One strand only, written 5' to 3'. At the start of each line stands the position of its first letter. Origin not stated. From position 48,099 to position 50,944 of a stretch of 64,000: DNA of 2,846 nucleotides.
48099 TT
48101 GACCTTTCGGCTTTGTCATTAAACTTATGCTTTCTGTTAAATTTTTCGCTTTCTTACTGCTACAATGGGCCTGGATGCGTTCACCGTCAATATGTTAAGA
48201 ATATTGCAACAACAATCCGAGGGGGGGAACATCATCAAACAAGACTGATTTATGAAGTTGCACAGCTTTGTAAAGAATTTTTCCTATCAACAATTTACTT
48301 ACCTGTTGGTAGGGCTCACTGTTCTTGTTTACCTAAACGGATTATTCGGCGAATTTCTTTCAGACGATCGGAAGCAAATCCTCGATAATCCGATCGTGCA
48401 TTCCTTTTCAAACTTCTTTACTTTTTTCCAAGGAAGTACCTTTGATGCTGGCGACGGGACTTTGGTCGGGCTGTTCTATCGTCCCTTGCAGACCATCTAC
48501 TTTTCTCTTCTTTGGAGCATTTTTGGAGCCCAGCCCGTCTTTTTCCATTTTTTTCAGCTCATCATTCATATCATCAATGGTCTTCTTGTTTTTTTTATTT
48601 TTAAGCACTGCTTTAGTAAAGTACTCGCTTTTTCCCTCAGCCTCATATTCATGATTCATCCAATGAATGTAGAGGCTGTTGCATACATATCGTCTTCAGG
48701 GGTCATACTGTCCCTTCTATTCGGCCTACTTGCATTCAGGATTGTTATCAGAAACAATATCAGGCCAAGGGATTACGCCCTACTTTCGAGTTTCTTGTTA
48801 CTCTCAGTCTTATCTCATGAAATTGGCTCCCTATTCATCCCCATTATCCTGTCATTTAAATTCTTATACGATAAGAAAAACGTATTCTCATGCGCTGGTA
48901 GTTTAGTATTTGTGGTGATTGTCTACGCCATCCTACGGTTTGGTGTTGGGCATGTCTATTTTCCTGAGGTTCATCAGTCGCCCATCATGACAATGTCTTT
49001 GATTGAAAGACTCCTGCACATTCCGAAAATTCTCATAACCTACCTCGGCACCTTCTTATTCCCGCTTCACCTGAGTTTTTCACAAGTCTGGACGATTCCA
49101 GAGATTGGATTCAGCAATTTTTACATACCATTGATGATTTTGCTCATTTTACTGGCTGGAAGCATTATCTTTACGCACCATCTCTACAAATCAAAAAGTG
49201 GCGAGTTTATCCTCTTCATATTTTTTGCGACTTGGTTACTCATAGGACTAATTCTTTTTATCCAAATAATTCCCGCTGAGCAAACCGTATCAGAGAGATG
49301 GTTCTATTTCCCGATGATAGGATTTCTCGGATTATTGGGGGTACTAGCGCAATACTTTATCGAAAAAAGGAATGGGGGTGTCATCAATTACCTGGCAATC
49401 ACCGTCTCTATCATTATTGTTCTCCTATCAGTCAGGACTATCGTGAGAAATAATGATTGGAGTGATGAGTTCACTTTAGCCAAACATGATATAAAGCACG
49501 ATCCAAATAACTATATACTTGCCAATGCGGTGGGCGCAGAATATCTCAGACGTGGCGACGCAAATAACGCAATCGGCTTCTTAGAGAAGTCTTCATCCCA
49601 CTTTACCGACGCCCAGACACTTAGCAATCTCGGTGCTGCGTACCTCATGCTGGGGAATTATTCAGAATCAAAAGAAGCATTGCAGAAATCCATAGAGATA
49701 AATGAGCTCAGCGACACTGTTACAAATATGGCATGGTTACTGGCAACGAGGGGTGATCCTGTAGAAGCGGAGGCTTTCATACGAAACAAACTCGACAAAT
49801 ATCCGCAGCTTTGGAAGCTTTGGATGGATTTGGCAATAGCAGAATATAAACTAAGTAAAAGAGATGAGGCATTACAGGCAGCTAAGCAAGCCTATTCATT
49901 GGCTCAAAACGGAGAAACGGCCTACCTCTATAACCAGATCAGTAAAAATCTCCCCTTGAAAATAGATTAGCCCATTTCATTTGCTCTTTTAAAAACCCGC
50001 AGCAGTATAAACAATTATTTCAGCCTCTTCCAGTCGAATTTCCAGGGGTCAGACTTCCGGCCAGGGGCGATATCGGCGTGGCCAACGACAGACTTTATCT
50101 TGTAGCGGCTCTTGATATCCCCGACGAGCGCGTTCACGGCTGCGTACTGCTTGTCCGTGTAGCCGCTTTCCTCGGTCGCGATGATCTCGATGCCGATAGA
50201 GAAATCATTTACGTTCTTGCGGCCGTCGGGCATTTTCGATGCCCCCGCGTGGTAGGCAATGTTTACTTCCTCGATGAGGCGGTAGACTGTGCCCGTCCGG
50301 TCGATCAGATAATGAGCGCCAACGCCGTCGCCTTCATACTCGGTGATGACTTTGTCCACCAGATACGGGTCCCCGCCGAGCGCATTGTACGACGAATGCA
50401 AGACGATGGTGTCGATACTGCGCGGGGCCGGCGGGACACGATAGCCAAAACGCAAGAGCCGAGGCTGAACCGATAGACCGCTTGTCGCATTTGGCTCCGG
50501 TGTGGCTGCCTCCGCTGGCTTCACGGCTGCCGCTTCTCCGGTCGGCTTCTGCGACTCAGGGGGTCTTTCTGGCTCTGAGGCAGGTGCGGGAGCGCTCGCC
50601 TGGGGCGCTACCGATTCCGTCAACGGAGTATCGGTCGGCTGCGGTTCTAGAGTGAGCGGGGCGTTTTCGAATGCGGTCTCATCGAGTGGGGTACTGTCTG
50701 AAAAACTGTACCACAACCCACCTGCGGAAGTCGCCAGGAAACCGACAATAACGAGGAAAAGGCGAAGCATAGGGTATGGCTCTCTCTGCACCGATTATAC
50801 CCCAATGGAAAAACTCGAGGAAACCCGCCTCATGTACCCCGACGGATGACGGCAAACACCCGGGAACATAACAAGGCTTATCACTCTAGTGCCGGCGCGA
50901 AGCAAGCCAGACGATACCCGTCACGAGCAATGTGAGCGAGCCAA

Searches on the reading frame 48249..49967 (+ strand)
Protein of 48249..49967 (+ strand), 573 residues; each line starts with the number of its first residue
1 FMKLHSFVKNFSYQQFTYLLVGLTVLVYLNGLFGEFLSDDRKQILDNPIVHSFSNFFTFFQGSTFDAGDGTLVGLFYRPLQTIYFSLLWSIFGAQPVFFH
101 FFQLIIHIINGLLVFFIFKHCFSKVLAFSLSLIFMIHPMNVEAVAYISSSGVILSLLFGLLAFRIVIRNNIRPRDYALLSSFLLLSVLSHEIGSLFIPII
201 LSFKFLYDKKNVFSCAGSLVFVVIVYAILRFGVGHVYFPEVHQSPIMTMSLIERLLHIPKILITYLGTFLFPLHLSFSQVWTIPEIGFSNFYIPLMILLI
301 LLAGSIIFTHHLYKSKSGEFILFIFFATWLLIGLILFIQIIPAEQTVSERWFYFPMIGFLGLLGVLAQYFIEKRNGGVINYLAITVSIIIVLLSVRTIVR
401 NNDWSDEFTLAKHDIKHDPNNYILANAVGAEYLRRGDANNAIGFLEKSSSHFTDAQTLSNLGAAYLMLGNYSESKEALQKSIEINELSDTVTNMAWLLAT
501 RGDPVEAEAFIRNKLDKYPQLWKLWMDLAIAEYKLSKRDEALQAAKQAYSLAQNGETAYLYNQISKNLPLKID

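Call 23: search_protein_families(library=pfam, max_evalue=0.01, proteins=[window:48249-49967:+])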
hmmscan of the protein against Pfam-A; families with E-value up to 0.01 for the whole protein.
window:48249-49967:+ (573 aa): 11 families
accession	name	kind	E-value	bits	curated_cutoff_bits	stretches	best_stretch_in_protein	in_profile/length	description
PF00515.34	TPR_1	-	1.5e-10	40.9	27.8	1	455-485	1-31/34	Tetratricopeptide repeat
PF07719.23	TPR_2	-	1.6e-10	40.7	27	1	455-486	1-32/34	Tetratricopeptide repeat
PF13424.12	TPR_12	-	6e-09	36.4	30.1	2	429-485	10-75/77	Tetratricopeptide repeat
PF13374.12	TPR_10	-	9.6e-07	29.1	27.5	1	455-486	2-33/42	Tetratricopeptide repeat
PF14559.12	TPR_19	-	7.7e-06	26.6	25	0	433-481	2-51/68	Tetratricopeptide repeat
PF07721.20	TPR_4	-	6.2e-05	23.7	27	0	493-512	6-25/26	Tetratricopeptide repeat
PF13181.12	TPR_8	-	0.00015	22.1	25.7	1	455-486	1-32/34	Tetratricopeptide repeat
PF13428.12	TPR_14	-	0.00024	21.9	23.5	0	494-530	7-43/44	Tetratricopeptide repeat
PF13431.12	TPR_17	-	0.00027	21.4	24.4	0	453-474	11-32/34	Tetratricopeptide repeat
PF23914.1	TPR_CcmH_CycH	-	0.00057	20.2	42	0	511-558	39-86/158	Cytochrome c-type biogenesis protein H TPR domain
PF12895.13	ANAPC3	-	0.0089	16.7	27.2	0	417-480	21-81/82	Anaphase-promoting complex, cyclosome, subunit 3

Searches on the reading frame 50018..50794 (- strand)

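Call 23: search_protein_families(library=pfam, max_evalue=0.01, proteins=[window:50018-50794:-])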
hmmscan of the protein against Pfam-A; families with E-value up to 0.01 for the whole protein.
window:50018-50794:- (259 aa): 1 family
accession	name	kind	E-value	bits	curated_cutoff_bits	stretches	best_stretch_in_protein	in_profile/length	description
PF01510.30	Amidase_2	-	5.3e-28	98.4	26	1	125-250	3-129/131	N-acetylmuramoyl-L-alanine amidase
